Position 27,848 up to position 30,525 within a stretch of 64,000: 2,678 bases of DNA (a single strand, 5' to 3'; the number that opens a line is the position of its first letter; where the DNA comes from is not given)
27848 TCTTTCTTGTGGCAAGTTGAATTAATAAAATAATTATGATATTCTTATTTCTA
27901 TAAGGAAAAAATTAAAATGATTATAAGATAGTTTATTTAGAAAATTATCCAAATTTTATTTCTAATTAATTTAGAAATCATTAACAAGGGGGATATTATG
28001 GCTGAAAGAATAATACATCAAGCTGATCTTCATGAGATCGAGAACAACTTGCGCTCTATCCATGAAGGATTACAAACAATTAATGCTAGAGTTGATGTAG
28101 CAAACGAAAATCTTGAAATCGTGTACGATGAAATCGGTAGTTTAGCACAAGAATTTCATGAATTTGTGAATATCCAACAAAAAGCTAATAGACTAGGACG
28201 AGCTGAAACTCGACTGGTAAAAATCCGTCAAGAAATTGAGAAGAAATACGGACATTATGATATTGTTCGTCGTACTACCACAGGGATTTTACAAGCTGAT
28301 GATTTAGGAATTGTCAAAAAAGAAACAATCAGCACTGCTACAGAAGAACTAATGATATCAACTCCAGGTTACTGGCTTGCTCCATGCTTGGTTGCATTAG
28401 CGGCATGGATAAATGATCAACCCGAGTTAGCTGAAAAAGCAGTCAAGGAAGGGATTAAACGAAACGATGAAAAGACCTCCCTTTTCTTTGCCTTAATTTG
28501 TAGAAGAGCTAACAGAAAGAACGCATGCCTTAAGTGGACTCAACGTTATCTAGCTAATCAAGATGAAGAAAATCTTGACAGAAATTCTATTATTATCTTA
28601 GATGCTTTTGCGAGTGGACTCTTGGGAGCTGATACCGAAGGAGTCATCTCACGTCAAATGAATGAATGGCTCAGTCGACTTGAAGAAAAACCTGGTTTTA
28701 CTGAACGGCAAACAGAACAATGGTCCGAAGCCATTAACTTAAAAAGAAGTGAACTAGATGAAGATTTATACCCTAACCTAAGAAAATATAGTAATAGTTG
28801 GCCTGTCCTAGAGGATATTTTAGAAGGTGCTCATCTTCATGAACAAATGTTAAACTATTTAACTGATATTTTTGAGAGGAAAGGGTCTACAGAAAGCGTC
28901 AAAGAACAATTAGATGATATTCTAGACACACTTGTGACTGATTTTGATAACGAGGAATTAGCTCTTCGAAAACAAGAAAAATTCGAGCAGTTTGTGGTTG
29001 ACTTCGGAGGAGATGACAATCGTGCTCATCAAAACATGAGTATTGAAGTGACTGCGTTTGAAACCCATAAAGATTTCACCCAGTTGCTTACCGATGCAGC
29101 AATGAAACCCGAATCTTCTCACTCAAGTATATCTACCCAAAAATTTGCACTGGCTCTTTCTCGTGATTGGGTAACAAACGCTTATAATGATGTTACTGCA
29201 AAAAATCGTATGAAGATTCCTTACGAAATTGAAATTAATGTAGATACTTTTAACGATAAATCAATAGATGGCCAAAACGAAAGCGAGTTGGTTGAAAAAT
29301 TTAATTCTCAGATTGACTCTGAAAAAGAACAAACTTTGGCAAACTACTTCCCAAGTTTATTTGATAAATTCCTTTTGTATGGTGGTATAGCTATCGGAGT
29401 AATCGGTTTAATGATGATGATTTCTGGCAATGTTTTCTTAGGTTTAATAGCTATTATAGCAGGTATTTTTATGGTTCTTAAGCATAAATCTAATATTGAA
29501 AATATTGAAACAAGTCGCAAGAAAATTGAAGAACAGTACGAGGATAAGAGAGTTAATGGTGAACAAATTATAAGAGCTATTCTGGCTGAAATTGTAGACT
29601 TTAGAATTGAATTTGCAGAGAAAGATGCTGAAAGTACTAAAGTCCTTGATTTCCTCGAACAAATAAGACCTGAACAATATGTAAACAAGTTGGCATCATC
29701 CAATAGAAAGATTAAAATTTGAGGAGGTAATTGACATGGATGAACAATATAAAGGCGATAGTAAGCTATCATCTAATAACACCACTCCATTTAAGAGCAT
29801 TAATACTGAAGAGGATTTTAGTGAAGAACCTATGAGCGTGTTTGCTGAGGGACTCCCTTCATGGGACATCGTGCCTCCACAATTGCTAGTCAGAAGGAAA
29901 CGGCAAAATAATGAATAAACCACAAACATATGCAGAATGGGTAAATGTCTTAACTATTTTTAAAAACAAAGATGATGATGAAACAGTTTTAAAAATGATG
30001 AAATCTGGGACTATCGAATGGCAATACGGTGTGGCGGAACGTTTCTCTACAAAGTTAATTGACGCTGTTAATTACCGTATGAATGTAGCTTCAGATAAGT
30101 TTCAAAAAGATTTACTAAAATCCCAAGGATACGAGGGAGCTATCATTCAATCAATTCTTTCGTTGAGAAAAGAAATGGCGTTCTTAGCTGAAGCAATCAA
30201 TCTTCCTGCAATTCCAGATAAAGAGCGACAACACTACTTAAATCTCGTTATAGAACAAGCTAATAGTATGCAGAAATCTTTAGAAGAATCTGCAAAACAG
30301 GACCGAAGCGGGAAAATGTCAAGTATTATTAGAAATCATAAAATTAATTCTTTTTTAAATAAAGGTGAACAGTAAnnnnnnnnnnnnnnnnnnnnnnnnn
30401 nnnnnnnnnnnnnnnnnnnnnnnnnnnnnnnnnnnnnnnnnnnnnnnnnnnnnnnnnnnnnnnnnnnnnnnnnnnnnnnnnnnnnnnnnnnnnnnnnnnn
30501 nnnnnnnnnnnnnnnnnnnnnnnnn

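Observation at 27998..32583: Uncharacterised four-gene operon ending in a two-domain classical AAA+ ATPase, in a defence-island context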

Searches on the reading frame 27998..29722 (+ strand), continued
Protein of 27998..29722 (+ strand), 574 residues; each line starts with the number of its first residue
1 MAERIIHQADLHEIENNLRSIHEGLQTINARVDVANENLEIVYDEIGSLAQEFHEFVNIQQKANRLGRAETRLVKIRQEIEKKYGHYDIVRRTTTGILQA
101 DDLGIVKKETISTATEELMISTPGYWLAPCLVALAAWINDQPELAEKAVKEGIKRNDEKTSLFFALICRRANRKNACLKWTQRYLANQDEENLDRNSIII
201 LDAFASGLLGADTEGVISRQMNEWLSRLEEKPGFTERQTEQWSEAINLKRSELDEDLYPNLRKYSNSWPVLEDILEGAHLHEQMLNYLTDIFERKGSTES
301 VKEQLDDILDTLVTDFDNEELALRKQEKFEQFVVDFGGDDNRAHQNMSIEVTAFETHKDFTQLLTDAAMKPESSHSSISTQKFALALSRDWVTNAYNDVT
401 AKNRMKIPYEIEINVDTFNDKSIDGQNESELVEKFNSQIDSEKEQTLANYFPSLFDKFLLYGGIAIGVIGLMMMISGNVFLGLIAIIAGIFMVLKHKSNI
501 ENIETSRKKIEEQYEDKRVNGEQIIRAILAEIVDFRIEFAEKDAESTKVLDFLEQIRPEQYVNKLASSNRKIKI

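Call 66: search_protein_families(library=pfam, alignment_id=A6, max_evalue=1)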
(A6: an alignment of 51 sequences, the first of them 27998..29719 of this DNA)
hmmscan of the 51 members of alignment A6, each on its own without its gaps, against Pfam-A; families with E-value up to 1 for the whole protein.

A. member 1, window:27998-29719:+ (574 aa): 6 families
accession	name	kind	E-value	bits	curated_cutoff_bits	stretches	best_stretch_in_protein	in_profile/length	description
PF04136.21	COG3_N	-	0.0066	16.8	27.9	1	15-110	3-95/147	Conserved oligomeric Golgi complex subunit 3, N-terminal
PF09946.14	DUF2178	-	0.014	15.9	22.8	1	466-503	8-44/104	Predicted membrane protein (DUF2178)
PF07377.18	DUF1493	-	0.038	15.1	21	1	392-453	12-72/108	Protein of unknown function (DUF1493)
PF14712.11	Snapin_Pallidin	-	0.051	14.5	29.6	0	24-81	14-72/89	Snapin/Pallidin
PF04123.18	DUF373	-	0.065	13.1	28.3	1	454-535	153-235/335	Domain of unknown function (DUF373)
PF04632.18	FUSC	-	0.27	10.2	30.9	1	298-400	250-354/660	Fusaric acid resistance protein family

B. families by the number of members that match (of 51 scanned): 99 families (the first 25 are shown)
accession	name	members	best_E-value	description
PF04136.21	COG3_N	14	0.0041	Conserved oligomeric Golgi complex subunit 3, N-terminal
PF14712.11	Snapin_Pallidin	13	0.0024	Snapin/Pallidin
PF05377.16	FlaC_arch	10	0.0067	Flagella accessory protein C (FlaC)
PF17260.7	DUF5326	5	0.02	Family of unknown function (DUF5326)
PF24915.1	Spectrin_SESTD1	5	0.044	SESTD1-like, spectrin repeat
PF13786.12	DUF4179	5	0.051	Domain of unknown function (DUF4179)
PF12650.12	DUF3784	4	0.01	Domain of unknown function (DUF3784)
PF04123.18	DUF373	4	0.011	Domain of unknown function (DUF373)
PF00714.22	IFN-gamma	4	0.075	Interferon gamma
PF04513.17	Baculo_PEP_C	3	0.011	Baculovirus polyhedron envelope protein, PEP, C terminus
PF09946.14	DUF2178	3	0.014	Predicted membrane protein (DUF2178)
PF05465.18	Halo_GVPC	3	0.016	Halobacterial gas vesicle protein C (GVPC) repeat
PF07332.16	Phage_holin_3_6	3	0.054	Putative Actinobacterial Holin-X, holin superfamily III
PF02600.21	DsbB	2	0.004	Disulfide bond formation protein DsbB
PF25195.1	DPC2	2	0.0065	Diatom pyrenoid component 2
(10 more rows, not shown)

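Call 96: find_related_loci(query=A6, collection=viral_contigs, flank=10000)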
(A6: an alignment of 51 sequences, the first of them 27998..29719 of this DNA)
Query A6 (574 aa) in viral_contigs; peptide patterns used: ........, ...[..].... (x = any residue, [..] = any of these).
14 stretches matched a pattern; 1 encode a relative of the query (tblastn E <= 1e-3); 1 distinct loci.
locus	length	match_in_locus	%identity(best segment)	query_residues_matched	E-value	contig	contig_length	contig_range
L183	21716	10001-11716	56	1-574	0e+0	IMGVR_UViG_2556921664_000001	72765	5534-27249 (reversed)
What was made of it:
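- Only 1 of 2.9 million viral contigs carries A (call 96).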

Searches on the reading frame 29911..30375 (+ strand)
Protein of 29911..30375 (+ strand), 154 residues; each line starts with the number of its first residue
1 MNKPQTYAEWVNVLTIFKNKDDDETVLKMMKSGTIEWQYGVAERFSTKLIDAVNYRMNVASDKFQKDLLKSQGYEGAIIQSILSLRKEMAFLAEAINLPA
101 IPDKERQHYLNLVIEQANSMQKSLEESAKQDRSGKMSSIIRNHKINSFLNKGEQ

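Call 3: search_protein_families(library=pfam, proteins=[window:29911-30375:+], max_evalue=1)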
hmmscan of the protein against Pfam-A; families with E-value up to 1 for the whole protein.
window:29911-30375:+ (154 aa): 1 family
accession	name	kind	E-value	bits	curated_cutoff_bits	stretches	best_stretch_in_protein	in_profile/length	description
PF23356.2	TPR_PEP5_VPS11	-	0.01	15.6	27.5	1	14-152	116-230/354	PEP5/VPS11 Clathrin repeat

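Call 4: search_protein_families(library=padloc, proteins=[window:29911-30375:+], max_evalue=1)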
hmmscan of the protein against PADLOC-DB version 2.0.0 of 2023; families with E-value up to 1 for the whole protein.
window:29911-30375:+ (154 aa): 0 families

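Call 5: search_protein_families(library=ncbifam, proteins=[window:29911-30375:+], max_evalue=1)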
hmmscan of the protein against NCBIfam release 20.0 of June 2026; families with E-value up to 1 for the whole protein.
window:29911-30375:+ (154 aa): 1 family
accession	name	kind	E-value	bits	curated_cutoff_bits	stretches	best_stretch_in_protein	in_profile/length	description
NF000074.1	299782349_fosC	exception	0.13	12.4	250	1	24-78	73-130/132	FosC2 family fosfomycin resistance glutathione transferase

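Call 6: search_protein_families(library=phrogs, proteins=[window:29911-30375:+], max_evalue=1)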
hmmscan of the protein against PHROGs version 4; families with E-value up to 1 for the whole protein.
window:29911-30375:+ (154 aa): 3 families
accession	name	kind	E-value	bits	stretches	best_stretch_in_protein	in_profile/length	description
phrog_225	-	DNA, RNA and nucleotide metabolism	0.0036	18.3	1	55-126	26-99/160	clamp loader of DNA polymerase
phrog_1612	-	unknown function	0.056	14.4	1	11-80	47-113/132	-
phrog_22984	-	unknown function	0.12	13.9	0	16-37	27-48/74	-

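Call 50: search_solved_structures(query=A7, max_evalue=10, show_alignments=2)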
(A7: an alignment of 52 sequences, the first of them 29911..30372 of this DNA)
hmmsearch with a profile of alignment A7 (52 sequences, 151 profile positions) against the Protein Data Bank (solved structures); distinct sequences matched with E-value up to 10: 6.
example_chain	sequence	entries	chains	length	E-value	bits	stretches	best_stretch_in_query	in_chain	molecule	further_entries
7vbg_A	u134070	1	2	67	0.35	14.1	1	83-123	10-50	Protein regulator of cytokinesis 1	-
9vvn_A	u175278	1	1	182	1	12.6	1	28-50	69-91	VTP-4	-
1w3w_A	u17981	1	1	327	1.1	12.4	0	99-142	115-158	ANNEXIN A8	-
1w45_A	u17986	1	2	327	1.1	12.4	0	99-142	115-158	ANNEXIN A8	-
4o96_A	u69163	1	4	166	1.4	12.1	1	12-120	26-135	type III effector protein kinase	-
4lrk_A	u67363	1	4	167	1.5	12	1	12-120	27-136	Effector NleH2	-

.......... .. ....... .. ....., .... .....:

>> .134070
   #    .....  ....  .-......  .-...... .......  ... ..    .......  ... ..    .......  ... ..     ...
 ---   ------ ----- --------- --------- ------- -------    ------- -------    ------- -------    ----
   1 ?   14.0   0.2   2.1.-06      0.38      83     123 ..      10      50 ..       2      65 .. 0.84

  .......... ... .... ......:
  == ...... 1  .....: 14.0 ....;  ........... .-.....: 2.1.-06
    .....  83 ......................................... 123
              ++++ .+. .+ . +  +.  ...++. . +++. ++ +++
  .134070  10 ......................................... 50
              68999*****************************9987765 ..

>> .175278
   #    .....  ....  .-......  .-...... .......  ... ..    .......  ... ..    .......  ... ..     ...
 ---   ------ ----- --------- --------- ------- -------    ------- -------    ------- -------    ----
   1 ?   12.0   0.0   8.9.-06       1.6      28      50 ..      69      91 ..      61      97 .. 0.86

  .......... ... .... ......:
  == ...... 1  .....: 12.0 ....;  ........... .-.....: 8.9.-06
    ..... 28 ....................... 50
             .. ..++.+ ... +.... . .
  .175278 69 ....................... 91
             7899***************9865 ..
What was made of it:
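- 29911..30375 (+): Gene C, 154 aa. A basic small protein that always lies immediately upstream of D. No family or PDB match in calls 3-6 or 50.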
